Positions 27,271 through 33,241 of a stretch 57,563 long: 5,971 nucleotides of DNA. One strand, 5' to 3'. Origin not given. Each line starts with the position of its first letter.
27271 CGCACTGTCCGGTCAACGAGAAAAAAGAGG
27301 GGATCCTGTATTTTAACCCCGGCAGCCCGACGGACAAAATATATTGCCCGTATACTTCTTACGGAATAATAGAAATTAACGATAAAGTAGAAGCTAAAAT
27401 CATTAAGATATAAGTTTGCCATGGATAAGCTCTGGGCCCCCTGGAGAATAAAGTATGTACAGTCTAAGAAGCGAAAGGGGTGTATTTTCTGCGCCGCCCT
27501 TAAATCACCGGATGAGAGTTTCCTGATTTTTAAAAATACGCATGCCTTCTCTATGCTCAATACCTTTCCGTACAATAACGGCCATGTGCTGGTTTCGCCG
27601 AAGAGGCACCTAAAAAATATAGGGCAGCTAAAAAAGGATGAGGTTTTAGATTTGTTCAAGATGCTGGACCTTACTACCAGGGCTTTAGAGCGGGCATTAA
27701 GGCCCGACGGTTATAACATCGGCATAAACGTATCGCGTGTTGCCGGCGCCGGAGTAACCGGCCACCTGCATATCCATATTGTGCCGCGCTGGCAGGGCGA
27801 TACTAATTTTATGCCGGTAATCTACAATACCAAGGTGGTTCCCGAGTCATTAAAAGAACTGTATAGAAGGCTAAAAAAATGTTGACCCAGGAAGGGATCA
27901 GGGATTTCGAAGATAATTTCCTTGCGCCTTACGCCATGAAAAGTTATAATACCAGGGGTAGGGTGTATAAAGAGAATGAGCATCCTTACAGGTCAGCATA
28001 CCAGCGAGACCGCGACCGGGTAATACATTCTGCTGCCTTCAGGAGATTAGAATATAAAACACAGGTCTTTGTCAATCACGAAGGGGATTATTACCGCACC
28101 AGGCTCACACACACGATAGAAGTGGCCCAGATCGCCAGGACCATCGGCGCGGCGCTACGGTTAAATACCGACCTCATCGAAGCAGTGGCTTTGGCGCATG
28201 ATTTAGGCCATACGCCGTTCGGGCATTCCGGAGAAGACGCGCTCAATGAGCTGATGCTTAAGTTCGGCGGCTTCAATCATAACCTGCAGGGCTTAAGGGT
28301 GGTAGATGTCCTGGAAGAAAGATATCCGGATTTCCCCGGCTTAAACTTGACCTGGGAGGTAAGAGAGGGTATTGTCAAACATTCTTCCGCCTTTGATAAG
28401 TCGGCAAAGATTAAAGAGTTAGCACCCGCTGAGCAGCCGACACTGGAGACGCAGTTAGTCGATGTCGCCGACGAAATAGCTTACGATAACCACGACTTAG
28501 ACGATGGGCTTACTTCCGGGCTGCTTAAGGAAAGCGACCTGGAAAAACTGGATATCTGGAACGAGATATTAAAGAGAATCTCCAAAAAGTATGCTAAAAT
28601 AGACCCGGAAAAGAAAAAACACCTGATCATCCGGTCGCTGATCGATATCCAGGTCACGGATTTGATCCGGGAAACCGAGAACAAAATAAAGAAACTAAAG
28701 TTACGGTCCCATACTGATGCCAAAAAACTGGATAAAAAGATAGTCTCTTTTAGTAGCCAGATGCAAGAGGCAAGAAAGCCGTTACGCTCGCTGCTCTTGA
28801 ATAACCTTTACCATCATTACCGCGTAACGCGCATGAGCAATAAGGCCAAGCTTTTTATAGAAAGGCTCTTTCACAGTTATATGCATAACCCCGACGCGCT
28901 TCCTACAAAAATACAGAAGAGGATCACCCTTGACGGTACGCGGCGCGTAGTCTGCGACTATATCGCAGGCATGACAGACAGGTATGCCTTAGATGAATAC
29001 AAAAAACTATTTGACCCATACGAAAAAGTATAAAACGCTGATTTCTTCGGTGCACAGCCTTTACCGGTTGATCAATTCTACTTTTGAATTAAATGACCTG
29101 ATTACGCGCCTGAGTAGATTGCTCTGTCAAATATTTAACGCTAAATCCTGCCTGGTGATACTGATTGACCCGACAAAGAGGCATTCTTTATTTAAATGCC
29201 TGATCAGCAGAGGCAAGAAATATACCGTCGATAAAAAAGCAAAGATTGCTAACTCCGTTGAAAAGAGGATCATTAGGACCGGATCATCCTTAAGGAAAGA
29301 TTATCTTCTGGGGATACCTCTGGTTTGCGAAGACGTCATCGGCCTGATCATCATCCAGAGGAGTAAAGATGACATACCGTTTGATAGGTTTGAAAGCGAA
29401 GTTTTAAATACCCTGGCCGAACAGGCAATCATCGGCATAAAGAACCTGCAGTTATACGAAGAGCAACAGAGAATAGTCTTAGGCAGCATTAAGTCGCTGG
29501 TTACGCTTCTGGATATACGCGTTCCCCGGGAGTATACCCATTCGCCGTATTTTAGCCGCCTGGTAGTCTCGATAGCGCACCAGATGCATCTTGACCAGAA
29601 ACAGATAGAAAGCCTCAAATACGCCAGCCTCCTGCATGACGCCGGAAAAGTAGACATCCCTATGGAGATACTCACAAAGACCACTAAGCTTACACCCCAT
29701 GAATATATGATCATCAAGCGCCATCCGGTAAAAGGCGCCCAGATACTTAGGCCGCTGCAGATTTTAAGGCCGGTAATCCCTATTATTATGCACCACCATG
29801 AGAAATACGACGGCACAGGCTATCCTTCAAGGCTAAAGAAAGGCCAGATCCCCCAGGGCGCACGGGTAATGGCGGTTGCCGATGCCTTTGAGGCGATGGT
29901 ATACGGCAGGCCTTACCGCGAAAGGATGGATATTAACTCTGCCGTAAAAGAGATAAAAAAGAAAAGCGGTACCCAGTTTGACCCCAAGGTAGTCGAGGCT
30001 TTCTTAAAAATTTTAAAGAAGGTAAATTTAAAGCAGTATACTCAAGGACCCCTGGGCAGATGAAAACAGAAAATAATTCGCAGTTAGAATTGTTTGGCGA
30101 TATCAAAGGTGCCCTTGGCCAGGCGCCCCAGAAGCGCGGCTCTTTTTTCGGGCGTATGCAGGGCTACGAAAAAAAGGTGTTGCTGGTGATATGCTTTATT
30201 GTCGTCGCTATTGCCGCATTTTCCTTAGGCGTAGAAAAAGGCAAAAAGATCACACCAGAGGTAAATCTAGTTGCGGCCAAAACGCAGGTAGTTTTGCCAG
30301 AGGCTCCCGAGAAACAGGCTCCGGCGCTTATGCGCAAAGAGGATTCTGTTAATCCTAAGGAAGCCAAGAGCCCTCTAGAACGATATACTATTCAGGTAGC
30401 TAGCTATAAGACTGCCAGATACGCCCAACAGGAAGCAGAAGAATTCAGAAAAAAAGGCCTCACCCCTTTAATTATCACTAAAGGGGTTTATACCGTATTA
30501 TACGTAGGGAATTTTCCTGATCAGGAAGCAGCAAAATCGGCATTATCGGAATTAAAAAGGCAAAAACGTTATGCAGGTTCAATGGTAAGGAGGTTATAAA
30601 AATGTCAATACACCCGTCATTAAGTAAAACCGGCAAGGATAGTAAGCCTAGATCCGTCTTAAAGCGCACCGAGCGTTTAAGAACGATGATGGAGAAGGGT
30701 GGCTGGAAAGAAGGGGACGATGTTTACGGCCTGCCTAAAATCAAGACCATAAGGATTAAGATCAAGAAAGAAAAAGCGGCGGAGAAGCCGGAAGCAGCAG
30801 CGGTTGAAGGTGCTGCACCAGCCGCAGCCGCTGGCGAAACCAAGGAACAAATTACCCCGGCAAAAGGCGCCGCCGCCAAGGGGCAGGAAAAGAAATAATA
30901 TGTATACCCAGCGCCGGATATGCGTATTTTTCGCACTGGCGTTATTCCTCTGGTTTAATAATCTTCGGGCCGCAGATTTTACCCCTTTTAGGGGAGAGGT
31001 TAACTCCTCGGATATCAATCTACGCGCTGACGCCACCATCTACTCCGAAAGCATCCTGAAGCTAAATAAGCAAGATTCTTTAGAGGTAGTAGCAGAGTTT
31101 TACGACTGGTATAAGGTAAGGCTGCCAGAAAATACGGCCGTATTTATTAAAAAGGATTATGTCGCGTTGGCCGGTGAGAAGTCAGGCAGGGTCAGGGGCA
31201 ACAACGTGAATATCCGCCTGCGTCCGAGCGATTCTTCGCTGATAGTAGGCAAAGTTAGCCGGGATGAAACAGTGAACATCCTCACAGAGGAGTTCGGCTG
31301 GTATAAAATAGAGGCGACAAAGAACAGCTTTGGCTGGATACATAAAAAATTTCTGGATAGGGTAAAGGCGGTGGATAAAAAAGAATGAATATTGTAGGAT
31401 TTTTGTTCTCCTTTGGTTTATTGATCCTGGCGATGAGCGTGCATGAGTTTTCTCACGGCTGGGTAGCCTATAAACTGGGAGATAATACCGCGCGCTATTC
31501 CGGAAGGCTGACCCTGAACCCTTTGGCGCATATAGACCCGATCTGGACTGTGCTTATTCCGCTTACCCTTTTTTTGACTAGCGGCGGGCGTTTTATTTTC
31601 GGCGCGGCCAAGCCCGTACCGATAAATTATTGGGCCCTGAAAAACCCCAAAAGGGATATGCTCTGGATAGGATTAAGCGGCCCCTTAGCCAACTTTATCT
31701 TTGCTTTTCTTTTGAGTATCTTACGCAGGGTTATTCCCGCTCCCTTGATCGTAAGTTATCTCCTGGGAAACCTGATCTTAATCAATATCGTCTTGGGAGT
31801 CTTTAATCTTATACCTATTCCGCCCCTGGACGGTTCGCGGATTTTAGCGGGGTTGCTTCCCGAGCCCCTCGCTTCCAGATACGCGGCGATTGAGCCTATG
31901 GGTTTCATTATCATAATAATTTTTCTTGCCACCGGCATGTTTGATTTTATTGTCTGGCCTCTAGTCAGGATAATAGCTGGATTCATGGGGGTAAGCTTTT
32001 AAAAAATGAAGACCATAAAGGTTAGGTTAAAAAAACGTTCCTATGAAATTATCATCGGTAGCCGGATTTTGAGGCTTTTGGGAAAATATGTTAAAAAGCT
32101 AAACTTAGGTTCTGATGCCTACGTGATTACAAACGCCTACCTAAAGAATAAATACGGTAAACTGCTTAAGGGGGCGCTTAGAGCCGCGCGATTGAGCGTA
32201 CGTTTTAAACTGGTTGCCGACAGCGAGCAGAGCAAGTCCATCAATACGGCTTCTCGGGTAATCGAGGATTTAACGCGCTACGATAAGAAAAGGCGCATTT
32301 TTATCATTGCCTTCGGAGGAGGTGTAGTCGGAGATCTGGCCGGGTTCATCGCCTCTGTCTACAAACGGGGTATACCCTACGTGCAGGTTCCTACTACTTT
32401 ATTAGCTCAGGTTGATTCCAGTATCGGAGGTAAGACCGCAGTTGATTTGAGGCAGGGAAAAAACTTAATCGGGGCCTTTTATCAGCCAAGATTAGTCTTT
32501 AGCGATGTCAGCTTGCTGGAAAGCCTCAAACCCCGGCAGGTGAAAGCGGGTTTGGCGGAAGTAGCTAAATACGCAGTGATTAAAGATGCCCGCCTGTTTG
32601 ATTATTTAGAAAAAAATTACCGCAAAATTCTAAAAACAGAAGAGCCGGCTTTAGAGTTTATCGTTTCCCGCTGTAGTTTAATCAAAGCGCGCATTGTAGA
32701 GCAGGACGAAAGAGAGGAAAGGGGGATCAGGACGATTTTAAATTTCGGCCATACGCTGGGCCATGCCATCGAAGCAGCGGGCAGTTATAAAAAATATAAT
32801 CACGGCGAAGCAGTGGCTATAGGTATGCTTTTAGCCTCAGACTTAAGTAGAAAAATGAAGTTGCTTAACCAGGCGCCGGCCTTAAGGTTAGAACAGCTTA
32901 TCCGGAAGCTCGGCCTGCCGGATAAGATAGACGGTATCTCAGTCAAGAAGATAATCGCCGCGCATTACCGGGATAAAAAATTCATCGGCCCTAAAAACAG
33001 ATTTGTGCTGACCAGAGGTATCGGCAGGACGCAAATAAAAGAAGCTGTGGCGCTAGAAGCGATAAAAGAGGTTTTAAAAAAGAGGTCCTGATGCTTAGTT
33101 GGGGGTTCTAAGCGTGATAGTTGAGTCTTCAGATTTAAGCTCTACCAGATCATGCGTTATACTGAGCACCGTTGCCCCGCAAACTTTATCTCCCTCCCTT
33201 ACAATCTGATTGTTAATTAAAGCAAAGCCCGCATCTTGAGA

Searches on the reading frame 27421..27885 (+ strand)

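Call 91: search_protein_families(library=pfam, proteins=[window:27421-27885:+], max_evalue=1e-10)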
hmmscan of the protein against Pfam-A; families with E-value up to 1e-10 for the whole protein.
window:27421-27885:+ (154 aa): 1 family
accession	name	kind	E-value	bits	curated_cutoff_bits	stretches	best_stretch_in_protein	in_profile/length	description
PF01230.28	HIT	-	1.9e-18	67.3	21.5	1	32-124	5-96/98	HIT domain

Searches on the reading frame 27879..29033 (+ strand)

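Call 91: search_protein_families(library=pfam, proteins=[window:27879-29033:+], max_evalue=1e-10)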
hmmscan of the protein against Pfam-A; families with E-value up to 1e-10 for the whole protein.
window:27879-29033:+ (384 aa): 2 families
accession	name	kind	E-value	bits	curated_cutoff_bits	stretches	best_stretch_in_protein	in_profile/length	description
PF13286.11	HD_assoc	-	2.4e-27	95.7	22.2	1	289-376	1-91/91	Phosphohydrolase-associated domain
PF01966.28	HD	-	4.6e-16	59.6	22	1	75-202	1-115/116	HD domain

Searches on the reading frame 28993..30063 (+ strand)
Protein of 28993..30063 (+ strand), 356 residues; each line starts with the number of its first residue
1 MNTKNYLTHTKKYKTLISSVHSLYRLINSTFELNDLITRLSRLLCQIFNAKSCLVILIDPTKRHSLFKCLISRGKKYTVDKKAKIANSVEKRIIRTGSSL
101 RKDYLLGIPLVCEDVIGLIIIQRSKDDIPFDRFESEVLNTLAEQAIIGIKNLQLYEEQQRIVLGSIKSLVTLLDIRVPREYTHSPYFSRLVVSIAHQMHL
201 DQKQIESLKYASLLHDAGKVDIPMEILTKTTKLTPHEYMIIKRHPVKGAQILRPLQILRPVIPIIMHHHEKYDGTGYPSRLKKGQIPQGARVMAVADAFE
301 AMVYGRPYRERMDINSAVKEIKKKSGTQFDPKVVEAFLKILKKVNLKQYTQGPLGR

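Call 92: search_protein_families(library=pfam, proteins=[window:28993-30063:+], max_evalue=1e-10)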
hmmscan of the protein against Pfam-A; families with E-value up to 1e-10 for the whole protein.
window:28993-30063:+ (356 aa): 2 families
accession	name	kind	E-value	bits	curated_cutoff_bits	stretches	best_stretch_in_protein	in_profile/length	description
PF13487.12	HD_5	-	1.1e-42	146.1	27.2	1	169-333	3-170/170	HD domain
PF01966.28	HD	-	2.2e-16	60.6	22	1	188-302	9-116/116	HD domain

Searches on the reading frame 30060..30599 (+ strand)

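Call 92: search_protein_families(library=pfam, proteins=[window:30060-30599:+], max_evalue=1e-10)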
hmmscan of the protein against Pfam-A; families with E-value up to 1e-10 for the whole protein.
window:30060-30599:+ (179 aa): 1 family
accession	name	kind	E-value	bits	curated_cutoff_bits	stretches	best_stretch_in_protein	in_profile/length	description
PF05036.18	SPOR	-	5.9e-14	52.6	21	1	107-178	3-76/76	SPOR domain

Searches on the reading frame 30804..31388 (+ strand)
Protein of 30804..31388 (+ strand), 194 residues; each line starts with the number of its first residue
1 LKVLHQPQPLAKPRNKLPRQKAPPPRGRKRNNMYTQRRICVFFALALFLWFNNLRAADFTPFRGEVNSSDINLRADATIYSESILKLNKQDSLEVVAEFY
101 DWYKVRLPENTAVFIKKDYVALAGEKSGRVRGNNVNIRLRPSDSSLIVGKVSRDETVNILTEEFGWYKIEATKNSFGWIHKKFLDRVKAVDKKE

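Call 92: search_protein_families(library=pfam, proteins=[window:30804-31388:+], max_evalue=1e-10)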
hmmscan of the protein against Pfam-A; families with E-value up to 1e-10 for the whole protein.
window:30804-31388:+ (194 aa): 1 family
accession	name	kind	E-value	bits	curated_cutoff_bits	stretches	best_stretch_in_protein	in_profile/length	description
PF08239.17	SH3_3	-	2e-18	66.8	27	0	134-185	2-54/54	Bacterial SH3 domain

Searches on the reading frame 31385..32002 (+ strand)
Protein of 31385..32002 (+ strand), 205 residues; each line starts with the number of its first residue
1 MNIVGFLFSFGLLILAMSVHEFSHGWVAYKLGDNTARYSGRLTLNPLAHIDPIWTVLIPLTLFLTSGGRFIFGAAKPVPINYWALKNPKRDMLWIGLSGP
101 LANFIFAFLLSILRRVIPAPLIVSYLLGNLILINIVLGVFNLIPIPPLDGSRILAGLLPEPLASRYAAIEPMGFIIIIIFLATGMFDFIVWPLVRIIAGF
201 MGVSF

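Call 92: search_protein_families(library=pfam, proteins=[window:31385-32002:+], max_evalue=1e-10)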
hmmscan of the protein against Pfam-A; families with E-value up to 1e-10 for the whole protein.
window:31385-32002:+ (205 aa): 1 family
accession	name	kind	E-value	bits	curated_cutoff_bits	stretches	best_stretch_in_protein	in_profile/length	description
PF02163.28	Peptidase_M50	-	1.1e-15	58.1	27.2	0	123-169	159-209/221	Peptidase family M50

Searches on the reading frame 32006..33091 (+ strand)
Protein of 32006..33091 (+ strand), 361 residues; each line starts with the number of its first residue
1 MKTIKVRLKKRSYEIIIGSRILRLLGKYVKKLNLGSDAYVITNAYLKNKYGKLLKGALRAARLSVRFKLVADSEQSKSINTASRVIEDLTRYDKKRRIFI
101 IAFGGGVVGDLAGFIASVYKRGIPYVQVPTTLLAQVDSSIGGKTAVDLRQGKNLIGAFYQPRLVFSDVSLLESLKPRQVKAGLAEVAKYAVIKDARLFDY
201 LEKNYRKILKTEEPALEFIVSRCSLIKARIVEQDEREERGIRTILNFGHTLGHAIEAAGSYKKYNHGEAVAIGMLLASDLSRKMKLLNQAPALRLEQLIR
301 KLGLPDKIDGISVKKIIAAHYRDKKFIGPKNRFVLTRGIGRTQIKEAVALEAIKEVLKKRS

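Call 92: search_protein_families(library=pfam, proteins=[window:32006-33091:+], max_evalue=1e-10)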
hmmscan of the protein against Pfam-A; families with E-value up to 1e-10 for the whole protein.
window:32006-33091:+ (361 aa): 2 families
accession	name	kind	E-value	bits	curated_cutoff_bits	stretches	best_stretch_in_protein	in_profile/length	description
PF24621.2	DHQS_C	-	6.1e-46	156.4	27.6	1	182-325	1-143/144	3-dehydroquinate synthase C-terminal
PF01761.26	DHQ_synthase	-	7.8e-44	148.4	24.2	1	70-180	4-114/115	3-dehydroquinate synthase N-terminal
